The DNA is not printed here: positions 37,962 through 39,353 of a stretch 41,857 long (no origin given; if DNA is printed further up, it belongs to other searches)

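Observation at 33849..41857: Eight translationally coupled genes (kpsF, HpcH-type aldolase, kdsB-like, Gfo/Idh/MocA, SDR, dehydroquinate-synthase-like, 2-hydroxyacid DH, putative transferase): candidate pathway to a non-canonical CMP-activated 3-deoxy-ulosonic, possibly carbocyclic, sugar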

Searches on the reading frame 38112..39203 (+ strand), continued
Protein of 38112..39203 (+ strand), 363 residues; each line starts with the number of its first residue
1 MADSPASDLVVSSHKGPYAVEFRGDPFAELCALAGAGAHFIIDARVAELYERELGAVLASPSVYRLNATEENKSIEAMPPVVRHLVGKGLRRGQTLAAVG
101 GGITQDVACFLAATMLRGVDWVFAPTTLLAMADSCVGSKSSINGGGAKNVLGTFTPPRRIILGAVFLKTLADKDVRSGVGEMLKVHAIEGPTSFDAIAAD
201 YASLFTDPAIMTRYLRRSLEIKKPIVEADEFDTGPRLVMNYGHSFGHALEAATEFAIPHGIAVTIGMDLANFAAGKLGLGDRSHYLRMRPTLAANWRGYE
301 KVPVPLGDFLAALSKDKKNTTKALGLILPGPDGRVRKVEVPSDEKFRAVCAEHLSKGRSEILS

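Call 24: search_protein_families(library=pfam, proteins=[L015:2509-4299:+, L015:4431-5093:+, L015:5136-5972:+, L015:6023-6655:+, L015:11342-11938:+, L015:11957-12916:+, L015:13953-15839:+, L015:15852-16613:+, L015:16629-17717:+, L015:18164-19138:+], max_evalue=0.001)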
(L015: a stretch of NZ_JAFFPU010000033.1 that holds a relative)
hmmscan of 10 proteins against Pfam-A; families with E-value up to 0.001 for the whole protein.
L015:2509-4299:+ (597 aa): 0 families

L015:4431-5093:+ (221 aa): 1 family
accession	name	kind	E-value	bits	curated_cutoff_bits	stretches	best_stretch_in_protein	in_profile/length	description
PF01182.26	Glucosamine_iso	-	9.3e-56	189.6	27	1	13-211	5-219/225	Glucosamine-6-phosphate isomerases/6-phosphogluconolactonase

L015:5136-5972:+ (279 aa): 2 families
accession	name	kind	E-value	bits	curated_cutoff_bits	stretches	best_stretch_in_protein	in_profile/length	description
PF05050.19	Methyltransf_21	-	1.6e-12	48.3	22.7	1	88-253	1-172/173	Methyltransferase FkbM domain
PF02475.24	TRM5-TYW2_MTfase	-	0.00065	20.1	28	0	81-137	35-92/164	TRM5/TYW2 methyltransferase domain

L015:6023-6655:+ (211 aa): 2 families
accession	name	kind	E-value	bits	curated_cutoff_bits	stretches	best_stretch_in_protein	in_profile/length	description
PF13580.11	SIS_2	-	3e-16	60.2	27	2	17-69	8-60/138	SIS domain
PF01380.27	SIS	-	3.3e-08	33.8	25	1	122-186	45-109/131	SIS domain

L015:11342-11938:+ (199 aa): 3 families
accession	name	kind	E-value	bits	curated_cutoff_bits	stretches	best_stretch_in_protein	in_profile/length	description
PF00132.30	Hexapep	-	1.3e-14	53.6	27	1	139-174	1-36/36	Bacterial transferase hexapeptide (six repeats)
PF14602.12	Hexapep_2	-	1.5e-10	41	27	1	140-174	2-34/34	Hexapeptide repeat of succinyl-transferase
PF25084.1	LbH_EIF2B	-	8e-05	23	54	0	139-175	38-73/105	EIF2B subunit epsilon LbH domain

L015:11957-12916:+ (320 aa): 7 families
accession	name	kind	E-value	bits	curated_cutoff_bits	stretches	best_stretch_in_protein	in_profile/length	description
PF13489.12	Methyltransf_23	-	2.9e-22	79.6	27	1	108-264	8-162/164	Methyltransferase domain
PF08241.18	Methyltransf_11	-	5.6e-14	53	21.2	1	128-217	2-94/95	Methyltransferase domain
PF13847.12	Methyltransf_31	-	1.7e-10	41.2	27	1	125-219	6-110/145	Methyltransferase domain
PF08242.18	Methyltransf_12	-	2.6e-10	41.3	30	1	128-215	2-97/98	Methyltransferase domain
PF13649.12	Methyltransf_25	-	5.1e-10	40.4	27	1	126-214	1-97/97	Methyltransferase domain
PF02353.26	CMAS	-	9e-07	28.9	27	1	76-243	18-194/273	Mycolic acid cyclopropane synthetase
PF14354.12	Lar_restr_allev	-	0.00091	19.9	28.6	0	35-64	5-37/58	Restriction alleviation protein Lar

L015:13953-15839:+ (629 aa): 0 families

L015:15852-16613:+ (254 aa): 2 families
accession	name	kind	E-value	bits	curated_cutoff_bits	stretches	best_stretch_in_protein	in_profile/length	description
PF00483.29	NTP_transferase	-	2.6e-19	70.2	21.2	1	2-214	1-208/245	Nucleotidyl transferase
PF12804.13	NTP_transf_3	-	4.4e-06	27.4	27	1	4-56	2-49/160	MobA-like NTP transferase domain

L015:16629-17717:+ (363 aa): 5 families
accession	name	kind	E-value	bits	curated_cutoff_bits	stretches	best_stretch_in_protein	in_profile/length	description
PF16363.11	GDP_Man_Dehyd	-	6e-28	98.7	27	1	12-321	1-328/332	GDP-mannose 4,6 dehydratase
PF01370.27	Epimerase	-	2.1e-26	93.2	20.9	1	11-230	1-215/240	NAD dependent epimerase/dehydratase family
PF02719.21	Polysacc_synt_2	-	7.9e-15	55.2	20.2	1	54-219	52-196/293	Polysaccharide biosynthesis protein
PF04321.23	RmlD_sub_bind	-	0.00022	20.8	27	1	10-119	2-91/287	RmlD substrate binding domain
PF01073.25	3Beta_HSD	-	0.00047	19.7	22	1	12-128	1-113/280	3-beta hydroxysteroid dehydrogenase/isomerase family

L015:18164-19138:+ (325 aa): 8 families
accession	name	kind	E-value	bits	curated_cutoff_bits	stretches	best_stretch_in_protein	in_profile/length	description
PF01370.27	Epimerase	-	8.9e-36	123.9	20.9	1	11-244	2-240/240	NAD dependent epimerase/dehydratase family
PF16363.11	GDP_Man_Dehyd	-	5.2e-22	79.2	27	1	11-234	1-242/332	GDP-mannose 4,6 dehydratase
PF01073.25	3Beta_HSD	-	5.8e-16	58.8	22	1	11-154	1-156/280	3-beta hydroxysteroid dehydrogenase/isomerase family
PF04321.23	RmlD_sub_bind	-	1.9e-10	40.7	27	1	9-258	2-227/287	RmlD substrate binding domain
PF13460.12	NAD_binding_10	-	1e-09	39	27.2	1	14-156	1-132/184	NAD(P)H-binding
PF07993.18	NAD_binding_4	-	9.1e-08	32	20.1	1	63-221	81-254/258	Male sterility protein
PF02719.21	Polysacc_synt_2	-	1e-05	25.3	20.2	1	10-121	1-129/293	Polysaccharide biosynthesis protein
PF05368.20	NmrA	-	5.7e-05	23.3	27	1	8-119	3-106/298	NmrA-like family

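Call 27: find_encoding_contigs(protein=P0041, flank=10000, max_places=1)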
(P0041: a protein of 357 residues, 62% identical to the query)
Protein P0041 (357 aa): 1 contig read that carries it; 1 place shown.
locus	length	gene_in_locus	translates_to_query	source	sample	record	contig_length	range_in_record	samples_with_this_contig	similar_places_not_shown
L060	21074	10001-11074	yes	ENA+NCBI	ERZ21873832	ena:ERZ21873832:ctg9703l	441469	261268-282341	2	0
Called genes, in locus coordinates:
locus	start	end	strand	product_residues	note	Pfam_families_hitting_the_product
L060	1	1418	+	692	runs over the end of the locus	-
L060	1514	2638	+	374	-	-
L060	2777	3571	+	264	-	PF05598:DUF772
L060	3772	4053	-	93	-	-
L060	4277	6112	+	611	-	PF00005:ABC_tran, PF02463:SMC_N (faint)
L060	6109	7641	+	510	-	-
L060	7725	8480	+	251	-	PF03328:HpcH_HpaI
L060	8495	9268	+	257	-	PF02348:CTP_transf_3, PF12804:NTP_transf_3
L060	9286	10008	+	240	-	PF00106:adh_short, PF01370:Epimerase (weak), PF08659:KR (faint), PF13561:adh_short_C2, PF23441:SDR (weak)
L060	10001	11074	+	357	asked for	PF01761:DHQ_synthase, PF24621:DHQS_C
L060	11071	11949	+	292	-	-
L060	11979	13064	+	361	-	PF01408:GFO_IDH_MocA, PF02894:GFO_IDH_MocA_C, PF22725:GFO_IDH_MocA_C3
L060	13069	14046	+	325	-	PF00389:2-Hacid_dh, PF02826:2-Hacid_dh_C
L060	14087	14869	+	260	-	PF00483:NTP_transferase, PF12804:NTP_transf_3 (weak)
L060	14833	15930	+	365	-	PF04321:RmlD_sub_bind, PF01073:3Beta_HSD, PF01370:Epimerase, PF02719:Polysacc_synt_2, PF07993:NAD_binding_4 (faint), PF16363:GDP_Man_Dehyd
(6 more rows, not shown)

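Call 28: find_encoding_contigs(protein=P0031, flank=10000, max_places=1)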
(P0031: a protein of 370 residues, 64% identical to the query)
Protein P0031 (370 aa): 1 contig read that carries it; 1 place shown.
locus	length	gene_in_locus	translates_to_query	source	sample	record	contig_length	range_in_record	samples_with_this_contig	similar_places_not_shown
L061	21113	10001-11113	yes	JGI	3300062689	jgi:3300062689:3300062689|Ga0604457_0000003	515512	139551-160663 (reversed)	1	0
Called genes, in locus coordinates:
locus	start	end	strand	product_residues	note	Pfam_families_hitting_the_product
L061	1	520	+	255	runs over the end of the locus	PF02348:CTP_transf_3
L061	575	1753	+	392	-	-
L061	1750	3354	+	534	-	PF01943:Polysacc_synt (weak)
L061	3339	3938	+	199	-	PF00132:Hexapep, PF14602:Hexapep_2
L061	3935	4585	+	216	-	PF25084:LbH_EIF2B (faint), PF25087:GMPPB_C (faint), PF14602:Hexapep_2 (faint), PF00132:Hexapep (weak)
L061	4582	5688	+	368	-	PF00155:Aminotran_1_2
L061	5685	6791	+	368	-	PF01408:GFO_IDH_MocA, PF02894:GFO_IDH_MocA_C, PF22725:GFO_IDH_MocA_C3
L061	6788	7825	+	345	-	PF01408:GFO_IDH_MocA, PF22725:GFO_IDH_MocA_C3, PF02894:GFO_IDH_MocA_C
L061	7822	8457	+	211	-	PF13580:SIS_2, PF01380:SIS (weak)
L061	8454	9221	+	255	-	PF02348:CTP_transf_3, PF12804:NTP_transf_3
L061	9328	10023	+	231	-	PF00106:adh_short, PF01370:Epimerase, PF08659:KR (faint), PF23441:SDR (faint), PF13561:adh_short_C2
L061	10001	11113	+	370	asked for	PF01761:DHQ_synthase, PF24621:DHQS_C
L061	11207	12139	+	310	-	PF00389:2-Hacid_dh, PF02826:2-Hacid_dh_C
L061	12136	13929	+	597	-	PF20471:DUF6716 (weak)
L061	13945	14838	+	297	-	PF13489:Methyltransf_23, PF05175:MTS, PF08241:Methyltransf_11, PF08242:Methyltransf_12, PF13649:Methyltransf_25, PF13847:Methyltransf_31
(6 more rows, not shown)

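Call 29: find_encoding_contigs(protein=P0117, flank=10000, max_places=1)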
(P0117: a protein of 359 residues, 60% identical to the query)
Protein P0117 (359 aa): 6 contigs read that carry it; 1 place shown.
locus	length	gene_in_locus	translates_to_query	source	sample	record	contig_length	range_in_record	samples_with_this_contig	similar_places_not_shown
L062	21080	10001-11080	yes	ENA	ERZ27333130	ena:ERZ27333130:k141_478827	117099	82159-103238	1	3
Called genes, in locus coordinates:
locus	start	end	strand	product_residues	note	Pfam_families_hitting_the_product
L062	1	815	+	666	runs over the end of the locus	-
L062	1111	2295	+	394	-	PF13302:Acetyltransf_3, PF00583:Acetyltransf_1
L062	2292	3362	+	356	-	PF03102:NeuB, PF08666:SAF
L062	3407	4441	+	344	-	PF01408:GFO_IDH_MocA, PF02894:GFO_IDH_MocA_C, PF22725:GFO_IDH_MocA_C3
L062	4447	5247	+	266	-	PF05175:MTS (faint), PF13489:Methyltransf_23 (weak), PF08241:Methyltransf_11, PF08242:Methyltransf_12, PF13649:Methyltransf_25, PF13847:Methyltransf_31 (weak)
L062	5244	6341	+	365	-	PF00155:Aminotran_1_2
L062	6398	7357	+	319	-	PF05050:Methyltransf_21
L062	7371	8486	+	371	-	PF01408:GFO_IDH_MocA, PF02894:GFO_IDH_MocA_C, PF22725:GFO_IDH_MocA_C3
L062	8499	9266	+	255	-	PF02348:CTP_transf_3, PF12804:NTP_transf_3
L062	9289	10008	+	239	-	PF00106:adh_short, PF01370:Epimerase (weak), PF08659:KR (faint), PF13561:adh_short_C2, PF23441:SDR (weak)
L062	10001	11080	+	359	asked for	PF01761:DHQ_synthase, PF24621:DHQS_C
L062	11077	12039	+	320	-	PF00389:2-Hacid_dh, PF02826:2-Hacid_dh_C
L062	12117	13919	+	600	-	-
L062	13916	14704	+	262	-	PF00483:NTP_transferase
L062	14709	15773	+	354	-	PF01370:Epimerase, PF02719:Polysacc_synt_2, PF04321:RmlD_sub_bind, PF01073:3Beta_HSD (weak), PF16363:GDP_Man_Dehyd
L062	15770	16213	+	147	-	-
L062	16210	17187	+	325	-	PF01370:Epimerase, PF04321:RmlD_sub_bind, PF16363:GDP_Man_Dehyd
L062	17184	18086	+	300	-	PF00535:Glycos_transf_2, PF10111:Glyco_tranf_2_2 (weak), PF13641:Glyco_tranf_2_3 (weak)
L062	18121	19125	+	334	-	PF13489:Methyltransf_23, PF13649:Methyltransf_25, PF13847:Methyltransf_31, PF08241:Methyltransf_11, PF08242:Methyltransf_12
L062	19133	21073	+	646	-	PF13522:GATase_6, PF13537:GATase_7, PF00733:Asn_synthase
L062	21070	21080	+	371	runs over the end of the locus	PF13477:Glyco_trans_4_2, PF13439:Glyco_transf_4, PF13579:Glyco_trans_4_4, PF00534:Glycos_transf_1, PF13692:Glyco_trans_1_4, PF13524:Glyco_trans_1_2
